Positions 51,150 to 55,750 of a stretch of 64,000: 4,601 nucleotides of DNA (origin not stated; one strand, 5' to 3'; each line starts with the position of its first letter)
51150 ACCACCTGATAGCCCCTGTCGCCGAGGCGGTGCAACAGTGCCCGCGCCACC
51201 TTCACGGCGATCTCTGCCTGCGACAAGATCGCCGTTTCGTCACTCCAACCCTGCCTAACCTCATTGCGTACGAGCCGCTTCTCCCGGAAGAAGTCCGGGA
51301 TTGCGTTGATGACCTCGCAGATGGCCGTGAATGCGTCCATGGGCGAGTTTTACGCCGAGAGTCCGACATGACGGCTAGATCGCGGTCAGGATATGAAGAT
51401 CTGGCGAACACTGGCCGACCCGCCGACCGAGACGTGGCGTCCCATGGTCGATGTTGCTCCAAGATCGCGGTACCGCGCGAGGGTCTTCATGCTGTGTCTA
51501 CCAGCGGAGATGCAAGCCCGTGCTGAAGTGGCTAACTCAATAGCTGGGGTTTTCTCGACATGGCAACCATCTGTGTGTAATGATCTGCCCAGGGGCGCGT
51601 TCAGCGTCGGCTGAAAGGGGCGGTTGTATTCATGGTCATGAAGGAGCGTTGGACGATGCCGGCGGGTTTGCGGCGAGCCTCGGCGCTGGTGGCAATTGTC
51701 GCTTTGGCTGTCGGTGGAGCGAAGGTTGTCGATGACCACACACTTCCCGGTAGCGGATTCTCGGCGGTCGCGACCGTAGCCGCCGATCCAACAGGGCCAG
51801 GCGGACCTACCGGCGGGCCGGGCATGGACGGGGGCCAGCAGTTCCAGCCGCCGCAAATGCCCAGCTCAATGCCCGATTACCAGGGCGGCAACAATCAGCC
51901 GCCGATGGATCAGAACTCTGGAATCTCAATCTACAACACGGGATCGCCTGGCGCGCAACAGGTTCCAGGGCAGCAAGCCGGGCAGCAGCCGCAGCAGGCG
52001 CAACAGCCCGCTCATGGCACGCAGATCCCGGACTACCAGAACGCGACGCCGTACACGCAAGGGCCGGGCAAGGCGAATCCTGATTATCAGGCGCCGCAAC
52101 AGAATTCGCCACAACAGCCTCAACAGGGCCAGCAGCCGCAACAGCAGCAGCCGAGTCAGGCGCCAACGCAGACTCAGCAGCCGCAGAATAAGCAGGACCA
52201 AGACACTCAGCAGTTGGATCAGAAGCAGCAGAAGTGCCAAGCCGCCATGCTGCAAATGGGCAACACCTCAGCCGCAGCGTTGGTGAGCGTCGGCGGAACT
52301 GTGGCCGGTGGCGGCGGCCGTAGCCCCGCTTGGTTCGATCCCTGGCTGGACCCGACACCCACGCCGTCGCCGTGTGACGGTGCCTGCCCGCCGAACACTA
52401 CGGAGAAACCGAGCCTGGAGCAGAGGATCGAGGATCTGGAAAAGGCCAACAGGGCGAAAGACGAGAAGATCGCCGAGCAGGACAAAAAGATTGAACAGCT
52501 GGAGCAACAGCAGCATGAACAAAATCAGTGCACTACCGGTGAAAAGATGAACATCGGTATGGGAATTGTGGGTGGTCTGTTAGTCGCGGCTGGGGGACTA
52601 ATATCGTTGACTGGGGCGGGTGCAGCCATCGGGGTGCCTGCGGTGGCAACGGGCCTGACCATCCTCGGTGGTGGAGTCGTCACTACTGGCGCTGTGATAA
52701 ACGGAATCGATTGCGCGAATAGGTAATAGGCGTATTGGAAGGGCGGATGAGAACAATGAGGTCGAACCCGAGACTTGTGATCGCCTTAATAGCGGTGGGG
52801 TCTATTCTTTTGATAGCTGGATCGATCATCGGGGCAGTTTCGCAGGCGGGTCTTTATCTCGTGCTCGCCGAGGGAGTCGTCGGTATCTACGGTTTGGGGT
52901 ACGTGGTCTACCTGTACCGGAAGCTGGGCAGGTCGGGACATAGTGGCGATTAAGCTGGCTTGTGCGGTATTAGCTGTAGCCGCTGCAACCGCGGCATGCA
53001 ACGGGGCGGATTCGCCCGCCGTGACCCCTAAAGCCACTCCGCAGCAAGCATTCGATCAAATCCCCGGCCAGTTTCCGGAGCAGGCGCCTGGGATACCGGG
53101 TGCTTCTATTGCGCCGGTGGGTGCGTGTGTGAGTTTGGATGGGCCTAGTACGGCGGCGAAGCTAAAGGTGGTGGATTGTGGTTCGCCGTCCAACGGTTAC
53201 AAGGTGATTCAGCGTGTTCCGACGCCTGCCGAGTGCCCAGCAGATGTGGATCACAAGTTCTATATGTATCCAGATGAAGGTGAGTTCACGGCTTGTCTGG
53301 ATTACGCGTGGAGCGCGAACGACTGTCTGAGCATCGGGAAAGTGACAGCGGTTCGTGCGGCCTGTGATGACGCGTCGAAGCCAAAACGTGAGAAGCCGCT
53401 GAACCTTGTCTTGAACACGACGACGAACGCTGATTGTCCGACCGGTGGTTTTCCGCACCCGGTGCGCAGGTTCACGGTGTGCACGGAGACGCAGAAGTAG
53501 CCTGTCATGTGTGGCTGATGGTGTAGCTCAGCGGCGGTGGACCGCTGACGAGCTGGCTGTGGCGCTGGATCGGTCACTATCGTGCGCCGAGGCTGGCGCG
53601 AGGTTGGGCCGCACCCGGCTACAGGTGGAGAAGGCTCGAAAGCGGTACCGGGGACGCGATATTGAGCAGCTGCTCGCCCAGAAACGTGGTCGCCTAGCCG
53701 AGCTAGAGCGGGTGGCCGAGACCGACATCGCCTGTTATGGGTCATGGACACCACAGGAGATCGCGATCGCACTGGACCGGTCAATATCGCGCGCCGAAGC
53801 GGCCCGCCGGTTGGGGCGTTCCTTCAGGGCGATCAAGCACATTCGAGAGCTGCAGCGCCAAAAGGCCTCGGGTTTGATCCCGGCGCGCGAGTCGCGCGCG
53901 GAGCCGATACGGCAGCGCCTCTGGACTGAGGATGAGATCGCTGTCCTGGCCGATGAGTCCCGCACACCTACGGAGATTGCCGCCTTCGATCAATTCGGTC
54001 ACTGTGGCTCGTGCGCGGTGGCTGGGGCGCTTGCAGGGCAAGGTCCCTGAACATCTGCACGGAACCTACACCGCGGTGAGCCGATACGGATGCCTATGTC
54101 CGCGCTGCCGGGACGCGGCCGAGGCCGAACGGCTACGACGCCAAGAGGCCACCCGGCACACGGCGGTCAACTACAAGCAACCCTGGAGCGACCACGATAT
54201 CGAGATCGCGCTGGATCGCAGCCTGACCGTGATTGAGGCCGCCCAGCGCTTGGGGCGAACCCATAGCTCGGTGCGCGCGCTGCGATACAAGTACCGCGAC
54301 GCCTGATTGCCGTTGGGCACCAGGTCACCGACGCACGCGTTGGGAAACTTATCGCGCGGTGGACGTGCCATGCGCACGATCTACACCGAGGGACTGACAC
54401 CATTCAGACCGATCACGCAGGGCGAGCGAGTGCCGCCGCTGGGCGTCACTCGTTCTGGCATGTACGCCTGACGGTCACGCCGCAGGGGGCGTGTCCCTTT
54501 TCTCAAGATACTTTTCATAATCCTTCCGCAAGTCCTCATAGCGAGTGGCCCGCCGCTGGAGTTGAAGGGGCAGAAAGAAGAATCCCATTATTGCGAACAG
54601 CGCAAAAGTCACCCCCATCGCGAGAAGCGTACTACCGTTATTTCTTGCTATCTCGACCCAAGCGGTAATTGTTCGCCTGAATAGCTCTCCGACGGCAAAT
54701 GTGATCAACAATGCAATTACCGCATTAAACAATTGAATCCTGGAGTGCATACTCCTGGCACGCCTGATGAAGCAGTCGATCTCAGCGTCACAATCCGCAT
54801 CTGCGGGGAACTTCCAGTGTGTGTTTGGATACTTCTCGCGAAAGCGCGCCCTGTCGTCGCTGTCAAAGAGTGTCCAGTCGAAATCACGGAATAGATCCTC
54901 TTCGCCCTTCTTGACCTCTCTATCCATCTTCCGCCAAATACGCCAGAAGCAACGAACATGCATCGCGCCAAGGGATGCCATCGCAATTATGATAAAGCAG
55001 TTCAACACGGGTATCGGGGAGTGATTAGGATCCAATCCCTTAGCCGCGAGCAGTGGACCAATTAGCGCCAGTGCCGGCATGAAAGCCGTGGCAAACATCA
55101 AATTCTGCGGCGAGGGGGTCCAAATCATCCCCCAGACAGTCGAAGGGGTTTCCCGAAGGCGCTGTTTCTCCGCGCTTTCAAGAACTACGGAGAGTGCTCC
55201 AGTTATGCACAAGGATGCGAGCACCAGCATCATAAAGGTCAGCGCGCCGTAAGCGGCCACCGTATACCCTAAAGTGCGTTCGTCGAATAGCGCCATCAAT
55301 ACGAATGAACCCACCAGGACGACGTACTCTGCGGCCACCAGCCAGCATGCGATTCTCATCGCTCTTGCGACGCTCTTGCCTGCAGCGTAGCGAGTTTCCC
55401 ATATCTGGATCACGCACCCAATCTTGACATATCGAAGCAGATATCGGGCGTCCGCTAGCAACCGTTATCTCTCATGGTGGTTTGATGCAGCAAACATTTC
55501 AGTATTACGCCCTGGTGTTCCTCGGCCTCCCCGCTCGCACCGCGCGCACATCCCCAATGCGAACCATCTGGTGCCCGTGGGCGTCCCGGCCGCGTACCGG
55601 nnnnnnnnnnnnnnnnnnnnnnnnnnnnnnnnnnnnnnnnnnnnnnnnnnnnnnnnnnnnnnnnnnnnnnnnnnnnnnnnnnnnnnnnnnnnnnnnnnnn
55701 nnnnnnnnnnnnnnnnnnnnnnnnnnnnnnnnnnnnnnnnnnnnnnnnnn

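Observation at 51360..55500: AT-rich accessory (moron) island inside prophage B encoding secreted and membrane proteins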

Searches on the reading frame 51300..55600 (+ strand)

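Call 7: search_protein_families(library=phrogs, proteins=[L001:16212-17018:+], max_evalue=0.01)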
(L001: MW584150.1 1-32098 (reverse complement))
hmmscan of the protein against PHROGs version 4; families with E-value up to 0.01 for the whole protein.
L001:16212-17018:+ (268 aa): 12 families
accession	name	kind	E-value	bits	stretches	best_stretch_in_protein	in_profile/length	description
phrog_323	-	transcription regulation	8.3e-34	118.6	1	9-257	7-270/319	transcriptional regulator, D5-like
phrog_14857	-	DNA, RNA and nucleotide metabolism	6e-08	34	1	184-266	88-184/193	HTH DNA binding protein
phrog_2511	-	DNA, RNA and nucleotide metabolism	2.7e-06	28.1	0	109-172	10-76/100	HTH DNA binding protein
phrog_1969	-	unknown function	2.7e-05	25.5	0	9-49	47-88/116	-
phrog_16568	-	moron, auxiliary metabolic gene and host takeover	7.7e-05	23.8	0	9-38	82-109/129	Ren-like exclusion protein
phrog_27555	-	transcription regulation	0.00025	21.7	0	72-119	127-174/203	transcriptional regulator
phrog_2422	-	integration and excision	0.00029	21.3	0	70-122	5-55/221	transposase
phrog_11013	-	unknown function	0.00032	21.5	0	224-260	28-66/87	-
phrog_1123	-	unknown function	0.00048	21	0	144-169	40-65/112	-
phrog_11492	-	unknown function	0.00064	21.1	0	136-173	55-90/154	-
phrog_9836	-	unknown function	0.0018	19.4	0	222-253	6-37/73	-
phrog_13372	-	unknown function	0.0023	19.4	1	170-211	40-78/91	-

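Call 8: search_protein_families(library=padloc, proteins=[L001:16212-17018:+], max_evalue=0.1)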
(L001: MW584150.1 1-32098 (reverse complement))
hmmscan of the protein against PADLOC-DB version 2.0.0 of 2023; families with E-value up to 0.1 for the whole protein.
L001:16212-17018:+ (268 aa): 0 families

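Call 18: search_protein_families(library=pfam, proteins=[L005:5183-6556:+, L005:6689-7105:+, L005:7089-7682:+, L004:3879-4991:+, L004:4988-5767:+, L004:5778-6584:+, L003:6480-7205:-, L002:5585-6565:-, L004:6949-7473:-, L004:7463-7717:-], max_evalue=0.1)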
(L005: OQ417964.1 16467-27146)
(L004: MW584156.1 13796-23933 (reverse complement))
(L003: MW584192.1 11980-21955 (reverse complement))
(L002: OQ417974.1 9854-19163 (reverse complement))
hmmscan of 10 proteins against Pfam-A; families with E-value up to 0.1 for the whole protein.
L005:5183-6556:+ (457 aa): 1 family
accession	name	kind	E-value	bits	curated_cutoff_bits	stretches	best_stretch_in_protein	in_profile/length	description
PF11711.13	Tim54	-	0.013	14.7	34.7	1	156-224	199-269/376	Inner membrane protein import complex subunit Tim54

L005:6689-7105:+ (138 aa): 1 family
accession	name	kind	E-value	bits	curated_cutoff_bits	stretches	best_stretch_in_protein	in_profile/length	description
PF17353.8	DUF5381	-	0.024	14.9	26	1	54-101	109-157/170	Family of unknown function (DUF5381)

L005:7089-7682:+ (197 aa): 1 family
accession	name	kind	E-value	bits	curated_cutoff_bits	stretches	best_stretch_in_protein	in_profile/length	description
PF18463.6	PCSK9_C3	-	0.0029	18.2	26.7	0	85-116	29-60/74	Proprotein convertase subtilisin-like/kexin type 9 C-terminal domain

L004:3879-4991:+ (370 aa): 3 families
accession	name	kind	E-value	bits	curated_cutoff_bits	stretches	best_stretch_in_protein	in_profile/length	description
PF20721.2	C19orf12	-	0.011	16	30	1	269-337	20-86/163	C19orf12-like protein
PF03153.18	TFIIA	-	0.03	14.7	36.2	1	72-199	117-244/415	Transcription factor IIA, alpha/beta subunit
PF02382.20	RTX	-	0.091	12.8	26.8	0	283-346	76-134/311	N-terminal domain in RTX protein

L004:4988-5767:+ (259 aa): 1 family
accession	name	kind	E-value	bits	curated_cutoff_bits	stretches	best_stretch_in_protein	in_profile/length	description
PF07214.17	DUF1418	-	0.056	13.7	22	0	37-110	16-87/94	Protein of unknown function (DUF1418)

L004:5778-6584:+ (268 aa): 9 families
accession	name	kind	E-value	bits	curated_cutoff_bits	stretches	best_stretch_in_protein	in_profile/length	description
PF13384.12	HTH_23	-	1.2e-14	54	24.6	3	143-178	10-46/50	Homeodomain-like domain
PF13551.12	HTH_29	-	1e-05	26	28.1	0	19-62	8-53/64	Winged helix-turn helix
PF13518.12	HTH_28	-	3.3e-05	24.3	25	0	87-126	8-48/52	Helix-turn-helix domain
PF08281.18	Sigma70_r4_2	-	0.00013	22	25.7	0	154-173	30-49/54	Sigma-70, region 4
PF04545.22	Sigma70_r4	-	0.0013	18.6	24.1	0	239-261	18-40/50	Sigma-70, region 4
PF13936.12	HTH_38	-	0.0028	17.8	27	0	233-256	12-35/44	Helix-turn-helix domain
PF12840.13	HTH_20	-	0.006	17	27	0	146-167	13-35/51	Helix-turn-helix domain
PF00126.33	HTH_1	-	0.0084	16.5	26.6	0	239-258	11-30/60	Bacterial regulatory helix-turn-helix protein, lysR family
PF05344.16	DUF746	-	0.04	14.3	26.9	0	13-47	3-37/64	Domain of Unknown Function (DUF746)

L003:6480-7205:- (241 aa): 1 family
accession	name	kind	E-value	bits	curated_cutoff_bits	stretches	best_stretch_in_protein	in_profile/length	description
PF13365.12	Trypsin_2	-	0.04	15.1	27.6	1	138-193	91-143/144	Trypsin-like peptidase domain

L002:5585-6565:- (326 aa): 2 families
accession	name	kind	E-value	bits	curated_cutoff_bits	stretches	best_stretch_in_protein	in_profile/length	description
PF12822.12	ECF_trnsprt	-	0.0069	16.9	30.7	0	204-268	64-128/169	ECF transporter, substrate-specific component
PF01595.25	CNNM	-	0.034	14.2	28.4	1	200-263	46-100/181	Cyclin M transmembrane N-terminal domain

L004:6949-7473:- (174 aa): 0 families

L004:7463-7717:- (84 aa): 0 families

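Call 36: search_protein_families(library=ncbifam, proteins=[L001:16212-17018:+, L005:6689-7105:+], max_evalue=0.01)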
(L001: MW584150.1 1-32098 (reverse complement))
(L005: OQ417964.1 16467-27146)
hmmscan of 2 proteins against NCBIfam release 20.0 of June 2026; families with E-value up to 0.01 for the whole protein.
L001:16212-17018:+ (268 aa): 1 family
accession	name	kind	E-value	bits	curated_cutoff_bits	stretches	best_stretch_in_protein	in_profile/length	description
NF033545.0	transpos_IS630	equivalog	7.3e-05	22.3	100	0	17-64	6-55/299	IS630 family transposase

L005:6689-7105:+ (138 aa): 1 family
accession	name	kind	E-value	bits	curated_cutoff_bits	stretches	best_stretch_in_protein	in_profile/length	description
NF051431.1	Rv0361_Cterm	subfamily_domain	0.00051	20.2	37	1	11-123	35-138/140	Rv0361 family membrane protein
